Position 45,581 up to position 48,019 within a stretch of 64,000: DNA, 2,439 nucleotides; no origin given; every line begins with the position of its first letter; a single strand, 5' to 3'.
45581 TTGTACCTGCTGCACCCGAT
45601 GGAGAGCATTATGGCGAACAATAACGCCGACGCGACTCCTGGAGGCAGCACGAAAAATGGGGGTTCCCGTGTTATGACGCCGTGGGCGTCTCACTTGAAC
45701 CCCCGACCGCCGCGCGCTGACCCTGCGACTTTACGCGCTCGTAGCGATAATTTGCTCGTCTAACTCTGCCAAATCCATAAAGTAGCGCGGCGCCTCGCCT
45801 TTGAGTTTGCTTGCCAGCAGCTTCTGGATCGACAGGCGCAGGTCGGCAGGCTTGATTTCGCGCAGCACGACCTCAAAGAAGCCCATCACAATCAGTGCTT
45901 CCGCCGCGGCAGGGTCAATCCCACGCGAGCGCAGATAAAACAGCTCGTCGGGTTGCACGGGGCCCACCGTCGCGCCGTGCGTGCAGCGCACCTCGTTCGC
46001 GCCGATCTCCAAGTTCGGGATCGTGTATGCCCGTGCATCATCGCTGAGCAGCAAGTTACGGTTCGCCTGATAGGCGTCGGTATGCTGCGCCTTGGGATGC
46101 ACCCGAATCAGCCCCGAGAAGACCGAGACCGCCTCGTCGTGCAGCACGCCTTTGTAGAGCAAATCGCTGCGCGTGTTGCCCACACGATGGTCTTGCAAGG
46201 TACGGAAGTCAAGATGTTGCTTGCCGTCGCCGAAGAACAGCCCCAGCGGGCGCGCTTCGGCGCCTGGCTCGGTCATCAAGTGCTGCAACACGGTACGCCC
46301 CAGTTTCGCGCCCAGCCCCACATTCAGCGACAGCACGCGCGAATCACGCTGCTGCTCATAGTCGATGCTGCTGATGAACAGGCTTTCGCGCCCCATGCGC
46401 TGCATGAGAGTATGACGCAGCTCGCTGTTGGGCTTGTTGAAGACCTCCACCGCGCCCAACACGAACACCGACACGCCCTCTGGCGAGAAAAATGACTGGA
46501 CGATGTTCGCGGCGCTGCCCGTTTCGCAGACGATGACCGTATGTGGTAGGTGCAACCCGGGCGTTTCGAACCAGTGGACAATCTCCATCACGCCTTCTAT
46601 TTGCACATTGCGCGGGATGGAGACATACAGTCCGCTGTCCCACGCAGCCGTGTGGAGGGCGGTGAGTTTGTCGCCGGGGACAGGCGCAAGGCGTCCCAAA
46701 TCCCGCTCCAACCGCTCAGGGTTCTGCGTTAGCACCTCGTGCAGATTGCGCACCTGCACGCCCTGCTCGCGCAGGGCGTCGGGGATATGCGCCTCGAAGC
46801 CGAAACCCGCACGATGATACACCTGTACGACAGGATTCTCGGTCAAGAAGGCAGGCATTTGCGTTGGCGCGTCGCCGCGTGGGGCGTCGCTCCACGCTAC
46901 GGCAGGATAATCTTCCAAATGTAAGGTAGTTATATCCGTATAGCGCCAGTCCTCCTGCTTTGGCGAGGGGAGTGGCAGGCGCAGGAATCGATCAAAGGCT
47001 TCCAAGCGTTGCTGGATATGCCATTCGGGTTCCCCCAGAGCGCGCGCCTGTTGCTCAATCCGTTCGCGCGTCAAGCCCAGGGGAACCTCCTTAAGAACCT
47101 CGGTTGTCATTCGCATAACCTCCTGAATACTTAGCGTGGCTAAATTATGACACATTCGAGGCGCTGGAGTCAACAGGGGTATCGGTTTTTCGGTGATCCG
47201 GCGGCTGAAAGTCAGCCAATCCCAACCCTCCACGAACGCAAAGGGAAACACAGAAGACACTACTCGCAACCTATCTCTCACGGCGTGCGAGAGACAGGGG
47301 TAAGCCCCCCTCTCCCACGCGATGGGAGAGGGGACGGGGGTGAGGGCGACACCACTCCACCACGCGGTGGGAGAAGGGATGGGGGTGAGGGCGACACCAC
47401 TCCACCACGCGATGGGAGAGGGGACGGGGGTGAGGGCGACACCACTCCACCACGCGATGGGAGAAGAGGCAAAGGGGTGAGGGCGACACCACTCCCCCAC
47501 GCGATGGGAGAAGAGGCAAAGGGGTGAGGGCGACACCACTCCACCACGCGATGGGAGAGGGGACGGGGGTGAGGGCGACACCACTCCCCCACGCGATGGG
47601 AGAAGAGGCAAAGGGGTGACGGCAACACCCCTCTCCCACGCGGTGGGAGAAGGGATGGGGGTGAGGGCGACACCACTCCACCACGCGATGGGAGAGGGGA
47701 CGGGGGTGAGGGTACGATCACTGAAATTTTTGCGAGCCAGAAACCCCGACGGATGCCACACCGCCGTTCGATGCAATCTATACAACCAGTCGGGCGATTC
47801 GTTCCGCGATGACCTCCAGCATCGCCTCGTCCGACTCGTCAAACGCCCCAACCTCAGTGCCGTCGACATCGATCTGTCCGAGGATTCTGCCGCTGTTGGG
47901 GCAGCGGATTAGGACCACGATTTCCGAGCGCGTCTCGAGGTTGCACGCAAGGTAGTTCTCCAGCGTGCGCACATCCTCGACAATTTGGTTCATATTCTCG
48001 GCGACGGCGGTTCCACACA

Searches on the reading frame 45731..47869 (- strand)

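Call 19: search_protein_families(library=pfam, proteins=[window:45731-47869:-], max_evalue=0.01)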
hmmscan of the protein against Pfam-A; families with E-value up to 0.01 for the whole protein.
window:45731-47869:- (712 aa): 2 families
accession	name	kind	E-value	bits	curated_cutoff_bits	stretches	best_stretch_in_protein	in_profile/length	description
PF01458.23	SUFBD_core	-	4.6e-70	236.1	27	1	441-664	11-232/232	SUF system FeS cluster assembly, SufBD core domain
PF19295.5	SufBD_N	-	7.9e-14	52.1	23.5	1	286-427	28-169/172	SufBD protein N-terminal region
